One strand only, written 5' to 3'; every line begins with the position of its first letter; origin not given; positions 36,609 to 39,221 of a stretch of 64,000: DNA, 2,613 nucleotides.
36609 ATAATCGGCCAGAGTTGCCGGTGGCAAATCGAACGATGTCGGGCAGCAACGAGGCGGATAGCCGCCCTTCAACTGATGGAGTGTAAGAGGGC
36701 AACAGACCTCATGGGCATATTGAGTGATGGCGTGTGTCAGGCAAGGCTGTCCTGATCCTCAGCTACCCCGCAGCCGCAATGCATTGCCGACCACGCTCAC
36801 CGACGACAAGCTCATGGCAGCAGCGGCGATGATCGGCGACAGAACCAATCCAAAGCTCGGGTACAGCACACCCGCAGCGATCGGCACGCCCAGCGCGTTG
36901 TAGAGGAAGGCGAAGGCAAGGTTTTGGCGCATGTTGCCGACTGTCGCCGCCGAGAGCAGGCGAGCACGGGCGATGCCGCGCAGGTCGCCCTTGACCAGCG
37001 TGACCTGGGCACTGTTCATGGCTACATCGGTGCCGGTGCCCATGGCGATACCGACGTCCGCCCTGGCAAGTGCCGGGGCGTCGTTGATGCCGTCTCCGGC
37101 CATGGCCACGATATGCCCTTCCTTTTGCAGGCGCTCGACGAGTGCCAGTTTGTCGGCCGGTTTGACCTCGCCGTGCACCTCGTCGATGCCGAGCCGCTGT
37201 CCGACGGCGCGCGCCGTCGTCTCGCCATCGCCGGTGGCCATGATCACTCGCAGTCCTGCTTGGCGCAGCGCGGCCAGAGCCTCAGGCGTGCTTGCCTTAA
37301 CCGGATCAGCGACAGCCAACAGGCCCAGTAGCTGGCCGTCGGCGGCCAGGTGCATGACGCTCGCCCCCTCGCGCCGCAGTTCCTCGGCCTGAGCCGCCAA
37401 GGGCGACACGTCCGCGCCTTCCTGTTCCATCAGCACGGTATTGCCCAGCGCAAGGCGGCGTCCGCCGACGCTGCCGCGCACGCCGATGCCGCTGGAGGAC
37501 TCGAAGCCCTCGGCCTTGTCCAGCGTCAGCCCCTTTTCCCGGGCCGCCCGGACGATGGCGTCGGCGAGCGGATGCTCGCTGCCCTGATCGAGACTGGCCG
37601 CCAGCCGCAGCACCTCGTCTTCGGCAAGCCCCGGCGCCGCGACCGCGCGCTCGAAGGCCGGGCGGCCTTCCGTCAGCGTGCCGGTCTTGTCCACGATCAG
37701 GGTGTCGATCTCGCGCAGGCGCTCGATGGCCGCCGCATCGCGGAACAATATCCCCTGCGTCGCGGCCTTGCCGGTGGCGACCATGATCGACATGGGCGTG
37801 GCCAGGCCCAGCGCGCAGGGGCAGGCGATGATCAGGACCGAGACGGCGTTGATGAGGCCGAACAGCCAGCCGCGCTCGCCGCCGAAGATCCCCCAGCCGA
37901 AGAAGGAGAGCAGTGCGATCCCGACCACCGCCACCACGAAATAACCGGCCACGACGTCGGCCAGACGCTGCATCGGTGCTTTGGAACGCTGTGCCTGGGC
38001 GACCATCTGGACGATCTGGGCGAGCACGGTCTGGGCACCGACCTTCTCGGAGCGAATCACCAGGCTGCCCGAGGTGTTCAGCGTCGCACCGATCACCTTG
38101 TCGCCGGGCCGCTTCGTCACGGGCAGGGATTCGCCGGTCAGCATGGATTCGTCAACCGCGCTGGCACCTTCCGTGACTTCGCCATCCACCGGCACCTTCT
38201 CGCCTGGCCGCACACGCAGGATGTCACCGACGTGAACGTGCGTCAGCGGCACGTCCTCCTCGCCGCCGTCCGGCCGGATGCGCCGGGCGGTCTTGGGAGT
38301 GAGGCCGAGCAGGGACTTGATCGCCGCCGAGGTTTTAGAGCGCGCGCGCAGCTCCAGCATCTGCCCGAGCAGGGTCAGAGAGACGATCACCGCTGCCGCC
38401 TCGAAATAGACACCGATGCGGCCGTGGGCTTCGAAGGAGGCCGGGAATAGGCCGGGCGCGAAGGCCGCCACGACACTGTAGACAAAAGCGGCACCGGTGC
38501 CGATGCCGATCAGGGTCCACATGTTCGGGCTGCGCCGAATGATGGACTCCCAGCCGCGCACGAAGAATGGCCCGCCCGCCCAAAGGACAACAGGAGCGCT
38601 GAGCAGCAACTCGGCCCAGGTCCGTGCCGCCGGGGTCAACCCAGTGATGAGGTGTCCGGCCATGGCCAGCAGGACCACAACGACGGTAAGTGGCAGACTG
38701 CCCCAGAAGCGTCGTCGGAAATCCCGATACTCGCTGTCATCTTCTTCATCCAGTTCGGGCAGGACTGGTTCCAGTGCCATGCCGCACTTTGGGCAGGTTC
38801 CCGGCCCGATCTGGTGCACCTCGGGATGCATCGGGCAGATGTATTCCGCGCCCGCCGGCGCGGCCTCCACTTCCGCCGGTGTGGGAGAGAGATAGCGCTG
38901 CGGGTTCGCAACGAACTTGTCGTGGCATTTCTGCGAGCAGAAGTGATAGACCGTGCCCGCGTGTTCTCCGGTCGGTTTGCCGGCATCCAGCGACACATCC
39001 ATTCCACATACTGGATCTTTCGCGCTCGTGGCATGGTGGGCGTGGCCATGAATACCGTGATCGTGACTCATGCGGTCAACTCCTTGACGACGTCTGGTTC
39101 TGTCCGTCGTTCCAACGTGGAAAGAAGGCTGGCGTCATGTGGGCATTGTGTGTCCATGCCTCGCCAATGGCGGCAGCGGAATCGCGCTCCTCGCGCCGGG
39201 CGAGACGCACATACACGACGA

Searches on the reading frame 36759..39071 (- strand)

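Call 50: search_protein_families(library=ncbifam, proteins=[window:36759-39071:-], max_evalue=0.00001)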
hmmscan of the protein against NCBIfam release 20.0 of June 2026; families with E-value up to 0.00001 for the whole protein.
window:36759-39071:- (770 aa): 20 families
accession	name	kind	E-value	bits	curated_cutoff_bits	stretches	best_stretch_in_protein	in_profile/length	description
NF007952.0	PRK10671.1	equivalog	4.3e-189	630.6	1316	1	117-767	188-831/838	copper-exporting P-type ATPase CopA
TIGR01525.1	ATPase-IB_hvy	subfamily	3.1e-184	613.9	346.25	1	184-767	1-560/560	heavy metal translocating P-type ATPase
TIGR01511.1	ATPase-IB1_Cu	subfamily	9.3e-177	589.2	397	1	165-768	1-542/542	copper-translocating P-type ATPase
TIGR01512.1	ATPase-IB2_Cd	subfamily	1.6e-118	396.5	313.5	2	219-515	15-288/494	cadmium family heavy metal-translocating P-type ATPase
NF008262.1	PRK11033.1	equivalog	2.5e-103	346.9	1005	1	220-727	193-694/731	zinc/cadmium/mercury/lead-transporting ATPase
NF033775.1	P_type_ZntA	exception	1.3e-92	311.4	1240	1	219-767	197-728/732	Zn(II)/Cd(II)/Pb(II) translocating P-type ATPase ZntA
TIGR01494.1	ATPase_P-type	subfamily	1.1e-90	304.4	62.3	1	228-736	1-464/478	HAD-IC family P-type ATPase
TIGR01497.1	kdpB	equivalog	4.5e-62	210.1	527.9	1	208-690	50-546/675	potassium-transporting ATPase subunit KdpB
TIGR01647.1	ATPase-IIIA_H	equivalog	4e-54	184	615.5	2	223-510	55-343/755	plasma-membrane proton-efflux P-type ATPase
NF010609.0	PRK14010.1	equivalog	2e-51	175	1323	1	206-690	48-541/673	K(+)-transporting ATPase subunit B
TIGR01517.1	ATPase-IIB_Ca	equivalog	2.6e-41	141.7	507.05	2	581-727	535-702/882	calcium-translocating P-type ATPase, PMCA-type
TIGR01522.1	ATPase-IIA2_Ca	equivalog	4.3e-37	127.3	798.3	3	636-703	571-639/854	calcium-transporting P-type ATPase, PMR1-type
TIGR01524.1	ATPase-IIIB_Mg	equivalog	2.7e-36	124.8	610.75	3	634-718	584-668/867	magnesium-translocating P-type ATPase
TIGR01106.1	ATPase-IIC_X-K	subfamily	3.2e-35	121.3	946.1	3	635-701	666-733/997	Na,H/K antiporter P-type ATPase subunit alpha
NF011702.0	PRK15122.1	subfamily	4e-34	117.7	975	1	632-719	621-708/907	magnesium-translocating P-type ATPase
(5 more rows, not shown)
